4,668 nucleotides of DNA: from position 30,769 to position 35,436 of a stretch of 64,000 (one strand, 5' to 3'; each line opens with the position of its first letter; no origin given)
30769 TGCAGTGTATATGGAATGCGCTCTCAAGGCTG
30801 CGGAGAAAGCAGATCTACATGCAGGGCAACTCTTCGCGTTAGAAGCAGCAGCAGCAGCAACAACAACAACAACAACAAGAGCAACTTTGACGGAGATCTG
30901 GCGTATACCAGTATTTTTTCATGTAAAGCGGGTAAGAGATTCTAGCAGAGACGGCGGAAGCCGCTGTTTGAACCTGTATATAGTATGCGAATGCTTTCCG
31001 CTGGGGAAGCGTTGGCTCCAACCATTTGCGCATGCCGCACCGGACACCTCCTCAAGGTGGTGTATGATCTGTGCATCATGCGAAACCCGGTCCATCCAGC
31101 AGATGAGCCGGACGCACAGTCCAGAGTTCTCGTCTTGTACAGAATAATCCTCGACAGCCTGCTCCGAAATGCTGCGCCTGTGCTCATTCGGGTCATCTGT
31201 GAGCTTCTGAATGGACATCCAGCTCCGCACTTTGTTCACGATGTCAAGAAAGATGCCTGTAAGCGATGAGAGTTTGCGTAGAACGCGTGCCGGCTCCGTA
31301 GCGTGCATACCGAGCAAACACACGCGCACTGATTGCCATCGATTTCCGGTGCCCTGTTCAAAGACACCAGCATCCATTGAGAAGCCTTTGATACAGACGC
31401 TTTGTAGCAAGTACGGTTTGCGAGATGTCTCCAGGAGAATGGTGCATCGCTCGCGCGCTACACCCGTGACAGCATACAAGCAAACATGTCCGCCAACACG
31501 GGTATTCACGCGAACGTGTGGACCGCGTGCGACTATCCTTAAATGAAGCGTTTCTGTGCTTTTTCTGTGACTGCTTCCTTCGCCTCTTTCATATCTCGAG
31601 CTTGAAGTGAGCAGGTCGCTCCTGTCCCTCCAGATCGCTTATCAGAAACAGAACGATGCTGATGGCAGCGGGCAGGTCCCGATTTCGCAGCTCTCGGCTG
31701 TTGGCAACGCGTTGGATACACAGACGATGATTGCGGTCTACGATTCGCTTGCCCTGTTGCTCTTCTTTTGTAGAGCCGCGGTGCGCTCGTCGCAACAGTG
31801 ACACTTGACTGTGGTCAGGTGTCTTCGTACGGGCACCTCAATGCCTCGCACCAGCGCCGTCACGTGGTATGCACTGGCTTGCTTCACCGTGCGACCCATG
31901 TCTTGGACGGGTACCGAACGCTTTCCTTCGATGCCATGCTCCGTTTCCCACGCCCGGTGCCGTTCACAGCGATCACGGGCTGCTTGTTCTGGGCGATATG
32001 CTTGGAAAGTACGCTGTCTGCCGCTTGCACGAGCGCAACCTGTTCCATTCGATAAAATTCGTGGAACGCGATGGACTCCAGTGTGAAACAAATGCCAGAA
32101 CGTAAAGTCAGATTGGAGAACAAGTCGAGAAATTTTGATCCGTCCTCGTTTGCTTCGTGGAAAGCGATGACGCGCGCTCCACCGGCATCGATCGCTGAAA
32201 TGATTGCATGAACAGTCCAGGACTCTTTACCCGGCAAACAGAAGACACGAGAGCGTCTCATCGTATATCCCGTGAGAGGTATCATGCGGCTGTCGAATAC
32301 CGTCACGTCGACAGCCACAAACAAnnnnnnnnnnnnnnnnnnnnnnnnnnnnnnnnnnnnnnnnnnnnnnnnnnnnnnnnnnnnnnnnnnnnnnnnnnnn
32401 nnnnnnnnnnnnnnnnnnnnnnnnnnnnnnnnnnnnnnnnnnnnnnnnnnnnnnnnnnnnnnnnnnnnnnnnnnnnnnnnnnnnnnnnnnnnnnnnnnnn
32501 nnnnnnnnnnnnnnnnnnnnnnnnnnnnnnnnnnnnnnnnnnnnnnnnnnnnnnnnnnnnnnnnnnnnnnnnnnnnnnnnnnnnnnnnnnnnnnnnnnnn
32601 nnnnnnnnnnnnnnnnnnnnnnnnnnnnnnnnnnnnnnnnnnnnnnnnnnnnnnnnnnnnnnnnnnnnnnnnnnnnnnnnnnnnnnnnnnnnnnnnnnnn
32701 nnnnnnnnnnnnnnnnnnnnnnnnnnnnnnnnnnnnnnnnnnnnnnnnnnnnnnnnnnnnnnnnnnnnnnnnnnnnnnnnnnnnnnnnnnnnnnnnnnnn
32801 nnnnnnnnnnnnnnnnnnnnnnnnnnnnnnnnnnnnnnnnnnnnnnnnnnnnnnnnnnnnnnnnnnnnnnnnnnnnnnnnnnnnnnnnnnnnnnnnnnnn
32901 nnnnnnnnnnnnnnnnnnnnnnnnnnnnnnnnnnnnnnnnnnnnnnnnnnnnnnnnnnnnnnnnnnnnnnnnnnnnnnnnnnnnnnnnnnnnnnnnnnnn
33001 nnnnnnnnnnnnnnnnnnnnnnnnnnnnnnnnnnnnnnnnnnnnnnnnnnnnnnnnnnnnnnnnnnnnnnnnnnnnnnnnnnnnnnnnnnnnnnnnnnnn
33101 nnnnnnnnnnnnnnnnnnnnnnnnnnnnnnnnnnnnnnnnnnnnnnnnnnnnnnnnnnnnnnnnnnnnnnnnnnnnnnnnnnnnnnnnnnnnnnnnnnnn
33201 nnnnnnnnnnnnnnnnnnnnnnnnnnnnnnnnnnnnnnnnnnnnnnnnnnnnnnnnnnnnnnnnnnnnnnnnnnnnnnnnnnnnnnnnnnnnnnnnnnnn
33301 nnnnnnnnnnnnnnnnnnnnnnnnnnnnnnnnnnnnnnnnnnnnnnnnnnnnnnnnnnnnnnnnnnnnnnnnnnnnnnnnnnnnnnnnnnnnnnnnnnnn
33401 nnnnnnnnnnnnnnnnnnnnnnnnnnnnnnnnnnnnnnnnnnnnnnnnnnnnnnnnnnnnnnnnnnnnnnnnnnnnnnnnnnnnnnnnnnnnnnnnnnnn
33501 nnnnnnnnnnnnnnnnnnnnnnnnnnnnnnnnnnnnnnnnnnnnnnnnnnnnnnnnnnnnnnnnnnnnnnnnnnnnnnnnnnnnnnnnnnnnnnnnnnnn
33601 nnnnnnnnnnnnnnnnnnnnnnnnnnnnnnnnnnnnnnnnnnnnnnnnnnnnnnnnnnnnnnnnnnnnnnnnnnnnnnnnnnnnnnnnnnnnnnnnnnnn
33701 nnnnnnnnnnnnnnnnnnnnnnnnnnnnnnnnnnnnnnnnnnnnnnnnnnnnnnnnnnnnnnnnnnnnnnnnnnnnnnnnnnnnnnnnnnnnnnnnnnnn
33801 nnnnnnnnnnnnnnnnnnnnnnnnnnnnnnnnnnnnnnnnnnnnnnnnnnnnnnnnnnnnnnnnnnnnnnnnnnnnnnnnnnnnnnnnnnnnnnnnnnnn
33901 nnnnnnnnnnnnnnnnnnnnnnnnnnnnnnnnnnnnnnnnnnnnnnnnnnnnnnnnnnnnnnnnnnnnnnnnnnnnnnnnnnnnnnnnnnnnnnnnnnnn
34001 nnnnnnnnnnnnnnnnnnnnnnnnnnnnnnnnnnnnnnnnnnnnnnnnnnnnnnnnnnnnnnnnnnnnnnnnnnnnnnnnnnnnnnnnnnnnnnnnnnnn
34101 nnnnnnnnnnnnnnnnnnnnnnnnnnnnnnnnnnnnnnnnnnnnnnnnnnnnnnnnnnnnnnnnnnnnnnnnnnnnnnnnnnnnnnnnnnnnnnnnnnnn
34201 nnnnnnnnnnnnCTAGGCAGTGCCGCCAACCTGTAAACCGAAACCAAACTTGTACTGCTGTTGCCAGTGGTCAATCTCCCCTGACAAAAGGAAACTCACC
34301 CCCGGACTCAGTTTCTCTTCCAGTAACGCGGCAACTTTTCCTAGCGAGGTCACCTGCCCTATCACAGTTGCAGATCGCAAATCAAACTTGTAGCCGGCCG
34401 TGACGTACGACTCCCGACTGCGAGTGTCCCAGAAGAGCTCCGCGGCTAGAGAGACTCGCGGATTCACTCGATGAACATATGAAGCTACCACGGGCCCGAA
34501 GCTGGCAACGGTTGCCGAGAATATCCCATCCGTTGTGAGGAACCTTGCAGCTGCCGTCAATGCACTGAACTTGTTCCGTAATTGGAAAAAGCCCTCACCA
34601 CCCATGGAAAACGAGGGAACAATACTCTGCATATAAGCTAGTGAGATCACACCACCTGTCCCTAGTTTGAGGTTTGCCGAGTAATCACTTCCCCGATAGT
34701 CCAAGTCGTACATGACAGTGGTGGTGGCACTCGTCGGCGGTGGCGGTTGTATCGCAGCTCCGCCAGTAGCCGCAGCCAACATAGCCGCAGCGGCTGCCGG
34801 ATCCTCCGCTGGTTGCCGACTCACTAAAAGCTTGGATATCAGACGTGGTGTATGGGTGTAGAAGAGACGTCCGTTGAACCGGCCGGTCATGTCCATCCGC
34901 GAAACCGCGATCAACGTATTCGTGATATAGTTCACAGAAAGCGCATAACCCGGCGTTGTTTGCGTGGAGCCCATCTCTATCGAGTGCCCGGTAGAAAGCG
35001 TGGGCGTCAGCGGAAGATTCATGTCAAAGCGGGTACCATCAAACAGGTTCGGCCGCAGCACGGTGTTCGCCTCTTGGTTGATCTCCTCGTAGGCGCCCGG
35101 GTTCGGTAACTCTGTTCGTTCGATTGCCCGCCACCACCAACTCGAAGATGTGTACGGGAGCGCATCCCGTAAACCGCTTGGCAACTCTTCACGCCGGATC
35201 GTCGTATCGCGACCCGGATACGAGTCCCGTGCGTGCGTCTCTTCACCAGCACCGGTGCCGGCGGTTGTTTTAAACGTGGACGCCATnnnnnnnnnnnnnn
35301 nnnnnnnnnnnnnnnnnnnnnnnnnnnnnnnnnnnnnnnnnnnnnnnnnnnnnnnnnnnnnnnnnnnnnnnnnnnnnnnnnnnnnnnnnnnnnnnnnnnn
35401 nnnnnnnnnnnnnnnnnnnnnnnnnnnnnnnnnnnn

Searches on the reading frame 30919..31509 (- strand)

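Call 70: search_protein_families(library=pfam, proteins=[window:30919-31509:-], max_evalue=1)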
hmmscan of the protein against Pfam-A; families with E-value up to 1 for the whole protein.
window:30919-31509:- (196 aa): 1 family
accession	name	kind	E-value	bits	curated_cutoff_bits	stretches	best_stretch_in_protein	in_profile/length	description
PF03823.19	Neurokinin_B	-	0.13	12.8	25.1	1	156-192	19-54/58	Neurokinin B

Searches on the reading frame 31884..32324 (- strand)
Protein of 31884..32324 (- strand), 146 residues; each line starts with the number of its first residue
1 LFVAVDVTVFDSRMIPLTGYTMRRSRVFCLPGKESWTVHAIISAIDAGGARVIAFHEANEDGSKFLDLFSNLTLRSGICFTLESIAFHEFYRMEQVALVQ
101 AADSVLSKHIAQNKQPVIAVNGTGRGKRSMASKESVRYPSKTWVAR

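Call 70: search_protein_families(library=pfam, proteins=[window:31884-32324:-], max_evalue=1)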
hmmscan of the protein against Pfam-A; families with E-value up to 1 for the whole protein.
window:31884-32324:- (146 aa): 1 family
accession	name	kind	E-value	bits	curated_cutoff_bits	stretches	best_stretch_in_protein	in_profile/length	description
PF24192.1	DUF7417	-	0.069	13.3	27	1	52-84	11-42/75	Domain of unknown function (DUF7417)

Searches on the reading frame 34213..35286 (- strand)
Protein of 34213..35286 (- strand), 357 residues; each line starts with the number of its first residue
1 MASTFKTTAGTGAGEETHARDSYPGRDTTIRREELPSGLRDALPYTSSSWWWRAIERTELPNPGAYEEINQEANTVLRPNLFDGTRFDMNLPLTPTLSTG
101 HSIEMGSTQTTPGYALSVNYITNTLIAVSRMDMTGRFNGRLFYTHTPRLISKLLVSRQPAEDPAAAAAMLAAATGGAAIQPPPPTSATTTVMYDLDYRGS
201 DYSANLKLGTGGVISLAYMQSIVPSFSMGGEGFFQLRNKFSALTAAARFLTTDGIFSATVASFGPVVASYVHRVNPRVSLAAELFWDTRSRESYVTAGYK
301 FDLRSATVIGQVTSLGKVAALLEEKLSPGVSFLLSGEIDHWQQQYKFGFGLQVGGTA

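Call 11: search_protein_families(library=pfam, proteins=[window:34213-35286:-], max_evalue=0.001)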
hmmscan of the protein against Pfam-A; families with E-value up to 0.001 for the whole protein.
window:34213-35286:- (357 aa): 1 family
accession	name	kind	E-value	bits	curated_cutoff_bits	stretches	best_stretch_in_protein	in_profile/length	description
PF01459.28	Porin_3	-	3.7e-50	171.3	28.4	2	187-348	104-271/271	Eukaryotic porin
